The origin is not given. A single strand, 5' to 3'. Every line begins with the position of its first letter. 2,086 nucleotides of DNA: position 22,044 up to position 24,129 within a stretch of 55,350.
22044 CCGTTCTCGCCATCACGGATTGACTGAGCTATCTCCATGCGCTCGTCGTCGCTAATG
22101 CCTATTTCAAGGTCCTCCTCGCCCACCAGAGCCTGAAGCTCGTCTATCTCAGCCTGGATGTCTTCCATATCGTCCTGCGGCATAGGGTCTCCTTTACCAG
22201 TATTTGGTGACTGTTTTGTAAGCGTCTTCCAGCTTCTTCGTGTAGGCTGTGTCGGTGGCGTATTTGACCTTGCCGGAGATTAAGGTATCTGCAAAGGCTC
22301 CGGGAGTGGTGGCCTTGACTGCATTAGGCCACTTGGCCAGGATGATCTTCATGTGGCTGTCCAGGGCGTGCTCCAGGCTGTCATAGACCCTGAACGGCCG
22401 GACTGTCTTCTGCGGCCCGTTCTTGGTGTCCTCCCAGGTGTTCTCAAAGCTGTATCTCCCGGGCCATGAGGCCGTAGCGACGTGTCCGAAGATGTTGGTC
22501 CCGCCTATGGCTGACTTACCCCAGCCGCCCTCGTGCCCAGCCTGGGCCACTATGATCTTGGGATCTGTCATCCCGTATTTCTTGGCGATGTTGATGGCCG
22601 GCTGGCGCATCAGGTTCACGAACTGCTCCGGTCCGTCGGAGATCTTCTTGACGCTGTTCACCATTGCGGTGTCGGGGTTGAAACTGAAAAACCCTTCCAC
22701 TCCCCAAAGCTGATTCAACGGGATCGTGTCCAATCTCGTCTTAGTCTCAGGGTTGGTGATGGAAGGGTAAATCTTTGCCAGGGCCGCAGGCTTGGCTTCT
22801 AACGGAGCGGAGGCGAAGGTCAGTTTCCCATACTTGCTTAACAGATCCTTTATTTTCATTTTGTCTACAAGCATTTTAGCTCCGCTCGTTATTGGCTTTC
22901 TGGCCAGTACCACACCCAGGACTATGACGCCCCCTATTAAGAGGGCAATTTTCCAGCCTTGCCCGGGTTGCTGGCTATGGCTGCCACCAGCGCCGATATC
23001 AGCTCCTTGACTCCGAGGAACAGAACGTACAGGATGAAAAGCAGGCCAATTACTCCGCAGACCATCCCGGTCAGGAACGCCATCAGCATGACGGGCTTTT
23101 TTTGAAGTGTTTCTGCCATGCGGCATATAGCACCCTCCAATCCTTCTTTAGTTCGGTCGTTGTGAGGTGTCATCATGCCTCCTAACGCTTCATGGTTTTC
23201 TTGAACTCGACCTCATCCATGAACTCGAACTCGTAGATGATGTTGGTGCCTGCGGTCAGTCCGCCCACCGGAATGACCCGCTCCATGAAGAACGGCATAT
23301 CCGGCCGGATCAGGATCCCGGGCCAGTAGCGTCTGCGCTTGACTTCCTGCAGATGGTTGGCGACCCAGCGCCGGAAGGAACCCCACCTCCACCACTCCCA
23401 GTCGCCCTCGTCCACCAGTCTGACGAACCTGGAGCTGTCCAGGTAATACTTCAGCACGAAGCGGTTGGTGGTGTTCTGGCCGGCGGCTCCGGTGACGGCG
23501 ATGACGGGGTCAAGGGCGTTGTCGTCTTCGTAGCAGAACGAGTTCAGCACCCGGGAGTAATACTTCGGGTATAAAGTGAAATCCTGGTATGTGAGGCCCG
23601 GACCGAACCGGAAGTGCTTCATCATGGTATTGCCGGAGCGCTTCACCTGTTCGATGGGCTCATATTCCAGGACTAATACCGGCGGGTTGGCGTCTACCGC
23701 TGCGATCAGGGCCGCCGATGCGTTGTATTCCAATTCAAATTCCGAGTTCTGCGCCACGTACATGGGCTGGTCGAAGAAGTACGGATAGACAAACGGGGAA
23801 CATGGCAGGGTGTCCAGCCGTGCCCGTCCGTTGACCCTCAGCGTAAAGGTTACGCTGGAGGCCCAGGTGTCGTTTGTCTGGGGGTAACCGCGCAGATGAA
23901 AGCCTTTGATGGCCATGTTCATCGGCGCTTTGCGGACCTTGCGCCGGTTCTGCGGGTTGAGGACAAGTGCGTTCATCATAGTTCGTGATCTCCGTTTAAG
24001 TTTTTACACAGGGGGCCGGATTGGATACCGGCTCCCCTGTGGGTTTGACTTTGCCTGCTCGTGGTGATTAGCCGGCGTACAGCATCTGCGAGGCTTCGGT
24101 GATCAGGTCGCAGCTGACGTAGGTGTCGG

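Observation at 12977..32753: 20-kb late unit with no recognisable terminase, portal, tape measure or HK97 capsid; membrane proteins, tethered lysins and two small beta-rich capsid candidates instead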

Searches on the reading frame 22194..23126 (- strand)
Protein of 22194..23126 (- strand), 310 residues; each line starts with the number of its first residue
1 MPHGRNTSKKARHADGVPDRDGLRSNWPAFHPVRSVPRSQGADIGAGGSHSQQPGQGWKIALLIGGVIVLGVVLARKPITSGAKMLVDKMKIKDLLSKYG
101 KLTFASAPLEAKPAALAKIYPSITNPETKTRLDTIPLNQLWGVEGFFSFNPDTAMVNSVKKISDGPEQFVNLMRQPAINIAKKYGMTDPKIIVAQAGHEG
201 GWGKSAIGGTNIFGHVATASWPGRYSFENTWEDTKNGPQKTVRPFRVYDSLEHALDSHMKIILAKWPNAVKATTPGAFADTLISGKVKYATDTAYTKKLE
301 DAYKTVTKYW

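Call 6: search_protein_families(library=phrogs, proteins=[window:22194-23126:-], max_evalue=0.01)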
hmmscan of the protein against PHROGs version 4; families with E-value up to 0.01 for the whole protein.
window:22194-23126:- (310 aa): 6 families
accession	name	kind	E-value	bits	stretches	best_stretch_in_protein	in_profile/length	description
phrog_3513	-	lysis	9.1e-20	71.3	1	163-306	640-785/1434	endolysin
phrog_12727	-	lysis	6.5e-12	46.4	1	166-299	3-138/393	endolysin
phrog_18032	-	lysis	6.8e-12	46.6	1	168-299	6-140/248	endolysin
phrog_10967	-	lysis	3.4e-08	34.6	1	168-263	6-102/266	endolysin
phrog_1309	-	lysis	1.5e-06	28.8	1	171-298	5-137/410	endolysin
phrog_326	-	other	0.00048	19.3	1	139-301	99-267/985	tail protein with endopeptidase domain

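Call 7: search_protein_families(library=pfam, proteins=[window:22194-23126:-], max_evalue=0.01)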
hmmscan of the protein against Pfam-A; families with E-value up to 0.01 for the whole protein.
window:22194-23126:- (310 aa): 1 family
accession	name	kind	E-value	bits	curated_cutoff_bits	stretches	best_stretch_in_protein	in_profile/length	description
PF01832.25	Glucosaminidase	-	4.8e-15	56.7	30.2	1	176-305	3-120/123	Mannosyl-glycoprotein endo-beta-N-acetylglucosaminidase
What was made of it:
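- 22194..23126 (-): 310-aa N-terminally TM-anchored glucosaminidase (peptidoglycan hydrolase). Candidate virion-membrane lysin for entry, or an endolysin. Pfam PF01832 4.8e-15; phrog_3513 (calls 6, 7).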

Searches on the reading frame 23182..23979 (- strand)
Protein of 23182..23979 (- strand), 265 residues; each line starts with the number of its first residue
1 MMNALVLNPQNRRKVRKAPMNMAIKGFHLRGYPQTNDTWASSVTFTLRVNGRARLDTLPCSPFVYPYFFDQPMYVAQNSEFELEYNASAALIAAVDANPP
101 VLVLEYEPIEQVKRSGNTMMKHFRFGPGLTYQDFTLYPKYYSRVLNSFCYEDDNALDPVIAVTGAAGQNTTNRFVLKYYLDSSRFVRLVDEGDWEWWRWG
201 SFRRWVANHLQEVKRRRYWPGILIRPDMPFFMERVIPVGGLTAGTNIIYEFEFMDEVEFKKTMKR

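Call 6: search_protein_families(library=phrogs, proteins=[window:23182-23979:-], max_evalue=0.01)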
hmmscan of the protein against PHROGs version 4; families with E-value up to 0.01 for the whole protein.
window:23182-23979:- (265 aa): 0 families

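Call 7: search_protein_families(library=pfam, proteins=[window:23182-23979:-], max_evalue=0.01)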
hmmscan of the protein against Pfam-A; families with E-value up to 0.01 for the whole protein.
window:23182-23979:- (265 aa): 0 families

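Call 26: find_homologous_proteins(query=window:23182-23979:-, max_evalue=0.001)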
Query window:23182-23979:- (265 aa): 11 proteins with E <= 0.001 among 651 candidates.
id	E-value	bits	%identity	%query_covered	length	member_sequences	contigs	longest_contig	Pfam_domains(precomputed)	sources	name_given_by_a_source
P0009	1.2e-181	620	100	100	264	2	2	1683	-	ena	-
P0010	2.0e-148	511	80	100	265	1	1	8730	-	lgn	-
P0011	3.3e-139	481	79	100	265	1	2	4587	-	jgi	jgi:hypothetical protein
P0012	9.7e-133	460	73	100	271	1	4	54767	-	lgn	-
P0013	2.7e-95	337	59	98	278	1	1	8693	-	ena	-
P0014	1.1e-92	328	56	100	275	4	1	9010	-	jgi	jgi:hypothetical protein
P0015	1.1e-92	328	57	100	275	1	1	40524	-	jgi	-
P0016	1.7e-88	314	53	100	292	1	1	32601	-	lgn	-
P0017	8.5e-88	312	53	100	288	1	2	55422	-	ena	-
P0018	5.3e-79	283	50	100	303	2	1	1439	-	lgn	-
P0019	1.4e-65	239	45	98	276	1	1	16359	-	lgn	-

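Call 35: predict_structure(alignment_id=A2)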
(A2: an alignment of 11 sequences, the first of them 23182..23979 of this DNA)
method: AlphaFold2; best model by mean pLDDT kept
length: 265 residues; sequences in the alignment: 11
mean_pLDDT: 63.2   pTM: 0.68
mean pLDDT of the five models: 63.2, 62.0, 61.9, 42.0, 41.0
residues with pLDDT >= 90: 39; 70-90: 86; 50-70: 46; < 50: 94
segments of 3 or more residues with pLDDT < 50: 36-38, 152-223, 226-242
pLDDT, mean of each block of 10 residues (from residue 1): 77 72 90 57 84 87 79 92 85 82 92 87 65 58 68 38 34 41 33 31 33 30 46 39 64 78 62
secondary structure, 60 per line:
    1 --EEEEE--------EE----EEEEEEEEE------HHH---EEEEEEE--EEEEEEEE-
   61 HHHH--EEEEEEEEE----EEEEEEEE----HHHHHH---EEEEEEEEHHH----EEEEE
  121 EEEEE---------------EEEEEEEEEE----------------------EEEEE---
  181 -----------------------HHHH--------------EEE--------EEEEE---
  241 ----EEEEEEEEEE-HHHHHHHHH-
elements in order: E3-7 E22-30 E43-49 E52-59 H61-64 E67-75 E80-87 H92-97 E101-108 E116-125 E141-150 E173-177 H204-207 E222-224 E233-237 E245-254 H256-264
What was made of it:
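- The 265-aa AF2 model (call 35). The C-terminal half of the 265-aa model, the putative second barrel, has pLDDT below 50 (call 35).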

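Call 39: fold_search(model_id=the predicted structure, library=pdb)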
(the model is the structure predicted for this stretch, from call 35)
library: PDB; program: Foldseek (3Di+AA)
matches with E <= 10: 453; with E <= 0.001: 2
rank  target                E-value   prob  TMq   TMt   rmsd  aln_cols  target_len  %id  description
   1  8ic8_A                2.7e-04  0.99  0.34  0.26  16.2       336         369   10  Exo-alpha-D-arabinofuranosidase from Microbacterium arabinogalactanolyticum (released 2023-08-16)
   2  8ah3                  7.8e-04  0.97  0.35  0.27  11.5       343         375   12  DG04279 glycoside hydrolase family 172 (released 2023-08-16)
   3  8ic8_H                1.0e-03  0.98  0.38  0.29  15.3       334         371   11  Exo-alpha-D-arabinofuranosidase from Microbacterium arabinogalactanolyticum (released 2023-08-16)
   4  4kq7_A                6.3e-03  0.92  0.37  0.29  10.7       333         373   11  Crystal structure of a DUF2961 family protein (BACUNI_00161) from Bacteroides uniformis ATCC 8492 at 1.62 A resolution (released 2013-07-17)
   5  7zzz_A                3.3e-02  0.38  0.29  0.30  12.5       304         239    9  Bacteriophage phiCjT23 capsid (released 2022-12-14)
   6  2bbd_A                3.7e-02  0.47  0.34  0.29  13.4       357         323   11  Crystal Structure of the STIV MCP (released 2005-12-06)
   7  8h2i_bE               4.6e-02  0.25  0.26  0.20  14.2       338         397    9  Near-atomic structure of five-fold averaged PBCV-1 capsid (released 2022-11-16)
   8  9lwg_A                6.1e-02  0.12  0.21  0.12  16.1       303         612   12  Zebrafish ovum lysosomal peptide:N-glycanase (released 2025-12-24)
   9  1hx6_B                8.0e-02  0.13  0.23  0.19  15.8       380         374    9  P3, THE MAJOR COAT PROTEIN OF THE LIPID-CONTAINING BACTERIOPHAGE PRD1. (released 2001-01-24)
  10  8hif_H1               1.0e-01  0.12  0.24  0.18  16.8       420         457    8  One asymmetric unit of Singapore grouper iridovirus capsid (released 2023-04-19)
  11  8h2i_bD               1.2e-01  0.15  0.26  0.20  16.6       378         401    9  Near-atomic structure of five-fold averaged PBCV-1 capsid (released 2022-11-16)
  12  1w8x_J                1.5e-01  0.11  0.23  0.18  15.3       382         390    9  Structural analysis of PRD1 (released 2004-11-11)
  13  9qcm_D                1.5e-01  0.10  0.19  0.10  18.9       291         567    6  Botulinum neurotoxin type B1, 14-subunit, Large Progenitor Toxin Complex (L-PTC) (released 2025-09-10)
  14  1gw7_D                1.5e-01  0.08  0.20  0.17  16.0       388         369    9  QUASI-ATOMIC RESOLUTION MODEL OF BACTERIOPHAGE PRD1 CAPSID, OBTAINED BY COMBINED CRYO-EM AND X-RAY CRYSTALLOGRAPHY. (released 2002-03-13)
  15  1gw8_D                1.5e-01  0.08  0.20  0.17  16.0       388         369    9  quasi-atomic resolution model of bacteriophage PRD1 sus607 mutant, obtained by combined cryo-EM and X-ray crystallogra (released 2002-03-15)
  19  1hqn_A                1.6e-01  0.09  0.23  0.19  15.7       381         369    9  THE SELENOMETHIONINE DERIVATIVE OF P3, THE MAJOR COAT PROTEIN OF THE LIPID-CONTAINING BACTERIOPHAGE PRD1. (released 2001-01-17)
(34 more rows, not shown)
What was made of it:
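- On Bamfordvirae / Tectiliviricetes (DJR, PRD1-type): The 265-aa AF2 model retrieves GH172/DUF2961 (2.7e-4) and many viral DJR MCPs (E 0.03-0.4) (call 39).
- The full-length 265-aa model preferentially retrieves two-barrel capsid-type proteins (call 39).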

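Call 56: fold_search(model_id=the predicted structure, library=viral)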
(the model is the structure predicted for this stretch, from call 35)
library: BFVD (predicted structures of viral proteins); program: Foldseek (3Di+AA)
matches with E <= 10: 734; with E <= 0.001: 1
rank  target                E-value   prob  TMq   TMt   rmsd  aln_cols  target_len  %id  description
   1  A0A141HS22            8.1e-04  1.00  0.27  0.32   5.3       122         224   18  (no name in the UniProt tables at hand)
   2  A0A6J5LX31            4.5e-03  0.44  0.19  0.10  14.1       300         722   11  Uncharacterized protein [uncultured Caudovirales phage]
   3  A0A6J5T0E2            5.0e-03  1.00  0.28  0.39   4.6       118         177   16  Collagen triple helix repeat [uncultured Caudovirales phage]
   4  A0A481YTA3            5.0e-03  0.28  0.20  0.15  19.7       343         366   11  Uncharacterized protein [Marseillevirus LCMAC101]
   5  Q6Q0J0                6.6e-03  0.69  0.31  0.26  14.4       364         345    7  Coat protein [Sulfolobus turreted icosahedral virus 1]
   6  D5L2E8                8.7e-03  1.00  0.30  0.55   4.9       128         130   10  Uncharacterized protein [uncultured virus]
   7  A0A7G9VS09            9.7e-03  0.96  0.23  0.38   5.4       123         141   11  Uncharacterized protein [Rheinheimera phage vB_RspM_barba_12-9E]
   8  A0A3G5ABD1            1.1e-02  0.30  0.22  0.13  20.4       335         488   10  Uncharacterized protein [Hyperionvirus sp.]
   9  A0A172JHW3            1.1e-02  1.00  0.30  0.35   4.2       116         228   12  Uncharacterized protein [Bacillus phage AR9]
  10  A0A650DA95            1.3e-02  0.16  0.21  0.17  16.5       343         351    8  (no name in the UniProt tables at hand)
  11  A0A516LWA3            1.4e-02  0.38  0.24  0.16  18.6       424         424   10  (no name in the UniProt tables at hand)
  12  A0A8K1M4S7            1.5e-02  0.18  0.19  0.13  23.2       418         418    9  Putative capsid protein [Red panda feces-associated crucivirus]
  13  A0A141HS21            1.9e-02  1.00  0.28  0.32   4.3       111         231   15  (no name in the UniProt tables at hand)
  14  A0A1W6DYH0            1.9e-02  0.93  0.21  0.43   8.9       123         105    9  Uncharacterized protein [Aeromonas phage phiA8-29]
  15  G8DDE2                2.0e-02  0.10  0.17  0.12  18.9       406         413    8  (no name in the UniProt tables at hand)
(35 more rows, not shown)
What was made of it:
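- The STIV coat protein also appears in BFVD (call 56). The N-terminal barrel of the 265-aa protein resembles TNF/C1q-type trimeric head domains, which are typical of surface proteins (call 56). Jelly-roll domains occur in tailed-phage cement and fibre proteins, for example the KHP40 cement protein and fibre hits (calls 39, 56).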

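Call 57: search_solved_structures(query=A2, max_evalue=10)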
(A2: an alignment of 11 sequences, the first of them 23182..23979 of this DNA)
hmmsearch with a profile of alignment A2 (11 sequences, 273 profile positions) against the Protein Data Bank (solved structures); distinct sequences matched with E-value up to 10: 0.

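Call 63: find_related_loci(query=A2, collection=genome_contigs, flank=10000)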
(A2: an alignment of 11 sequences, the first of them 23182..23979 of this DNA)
Query A2 (265 aa) in genome_contigs; peptide patterns used: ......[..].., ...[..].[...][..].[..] (x = any residue, [..] = any of these).
59 stretches matched a pattern, but none encodes a relative of the query by tblastn (E <= 1e-3).

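Call 64: find_related_loci(query=A2, collection=viral_contigs, flank=10000)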
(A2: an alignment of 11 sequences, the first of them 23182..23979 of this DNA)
Query A2 (265 aa) in viral_contigs; peptide patterns used: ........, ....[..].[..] (x = any residue, [..] = any of these).
20 stretches matched a pattern, but none encodes a relative of the query by tblastn (E <= 1e-3).
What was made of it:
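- Not found in IMG/VR by the pattern scan used (call 64).
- Tried and rejected: Pattern-based scans with the 265-aa profile of GTDB species genomes and of IMG/VR: no relative (calls 63, 64).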

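Call 65: find_encoding_contigs(protein=P0019, flank=10000, max_places=1)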
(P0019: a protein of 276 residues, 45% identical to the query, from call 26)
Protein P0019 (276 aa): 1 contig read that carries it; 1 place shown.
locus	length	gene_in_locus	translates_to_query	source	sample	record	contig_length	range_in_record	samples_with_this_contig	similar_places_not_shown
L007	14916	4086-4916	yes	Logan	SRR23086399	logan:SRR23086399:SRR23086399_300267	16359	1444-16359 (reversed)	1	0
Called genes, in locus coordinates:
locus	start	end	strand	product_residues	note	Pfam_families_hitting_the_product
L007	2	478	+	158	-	?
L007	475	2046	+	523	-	-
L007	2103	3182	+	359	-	-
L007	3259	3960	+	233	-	-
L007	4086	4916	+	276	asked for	-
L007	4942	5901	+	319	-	PF01832:Glucosaminidase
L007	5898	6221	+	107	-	-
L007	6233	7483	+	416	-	PF01471:PG_binding_1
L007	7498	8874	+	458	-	-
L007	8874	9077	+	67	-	-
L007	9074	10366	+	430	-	-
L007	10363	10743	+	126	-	-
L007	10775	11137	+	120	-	-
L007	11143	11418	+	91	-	-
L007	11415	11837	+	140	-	-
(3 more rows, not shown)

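Call 66: find_encoding_contigs(protein=P0015, flank=10000, max_places=1)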
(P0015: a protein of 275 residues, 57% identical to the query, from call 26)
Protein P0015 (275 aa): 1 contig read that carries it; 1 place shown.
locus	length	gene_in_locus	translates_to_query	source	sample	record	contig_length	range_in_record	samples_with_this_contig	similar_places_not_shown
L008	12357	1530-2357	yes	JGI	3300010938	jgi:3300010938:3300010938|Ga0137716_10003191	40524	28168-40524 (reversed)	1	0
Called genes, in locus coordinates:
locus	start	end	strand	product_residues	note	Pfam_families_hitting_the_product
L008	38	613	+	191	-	-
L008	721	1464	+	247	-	-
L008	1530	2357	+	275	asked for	-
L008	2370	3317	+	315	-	PF01832:Glucosaminidase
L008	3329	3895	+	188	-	-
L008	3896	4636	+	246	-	-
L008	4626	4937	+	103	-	-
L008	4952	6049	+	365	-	-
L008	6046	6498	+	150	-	-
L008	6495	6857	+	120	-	-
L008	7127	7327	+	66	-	-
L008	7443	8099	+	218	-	PF01471:PG_binding_1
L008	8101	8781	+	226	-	-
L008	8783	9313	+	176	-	-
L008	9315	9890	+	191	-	-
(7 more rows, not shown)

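Call 67: find_encoding_contigs(protein=P0016, flank=10000, max_places=1)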
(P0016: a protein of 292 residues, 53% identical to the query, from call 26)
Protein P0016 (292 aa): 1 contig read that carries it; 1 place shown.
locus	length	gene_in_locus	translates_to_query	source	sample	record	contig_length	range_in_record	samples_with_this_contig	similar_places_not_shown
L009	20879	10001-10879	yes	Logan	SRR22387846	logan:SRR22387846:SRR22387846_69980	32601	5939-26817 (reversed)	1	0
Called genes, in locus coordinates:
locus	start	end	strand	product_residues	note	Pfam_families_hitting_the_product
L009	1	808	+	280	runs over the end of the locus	-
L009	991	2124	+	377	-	-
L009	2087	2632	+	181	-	-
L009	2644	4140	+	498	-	PF01471:PG_binding_1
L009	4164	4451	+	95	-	-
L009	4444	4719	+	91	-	-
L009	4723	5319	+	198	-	-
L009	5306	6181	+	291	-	-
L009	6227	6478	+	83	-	-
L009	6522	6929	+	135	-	-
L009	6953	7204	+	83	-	-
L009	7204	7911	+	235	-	-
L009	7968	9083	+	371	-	-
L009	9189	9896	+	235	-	-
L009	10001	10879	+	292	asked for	-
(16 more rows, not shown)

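Call 84: search_dna_similar(query=window:23182-23979:-, collection=plasmids, mode=protein, max_evalue=0.01, max_rows=10)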
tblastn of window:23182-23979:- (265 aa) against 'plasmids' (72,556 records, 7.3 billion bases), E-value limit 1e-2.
No match.
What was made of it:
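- Absent from 72,556 plasmids (call 84) and from the GTDB genomes (call 63).
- Tried and rejected: tblastn of the 265-aa protein against PLSDB plasmids: no match (call 84).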

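Call 89: search_protein_families(library=phrogs, max_evalue=10, proteins=[window:23182-23979:-])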
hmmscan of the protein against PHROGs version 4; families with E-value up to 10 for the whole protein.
window:23182-23979:- (265 aa): 0 families

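Call 97: search_protein_families(library=ncbifam, max_evalue=0.1, proteins=[window:23182-23979:-])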
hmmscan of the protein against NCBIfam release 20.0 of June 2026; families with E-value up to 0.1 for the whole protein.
window:23182-23979:- (265 aa): 0 families
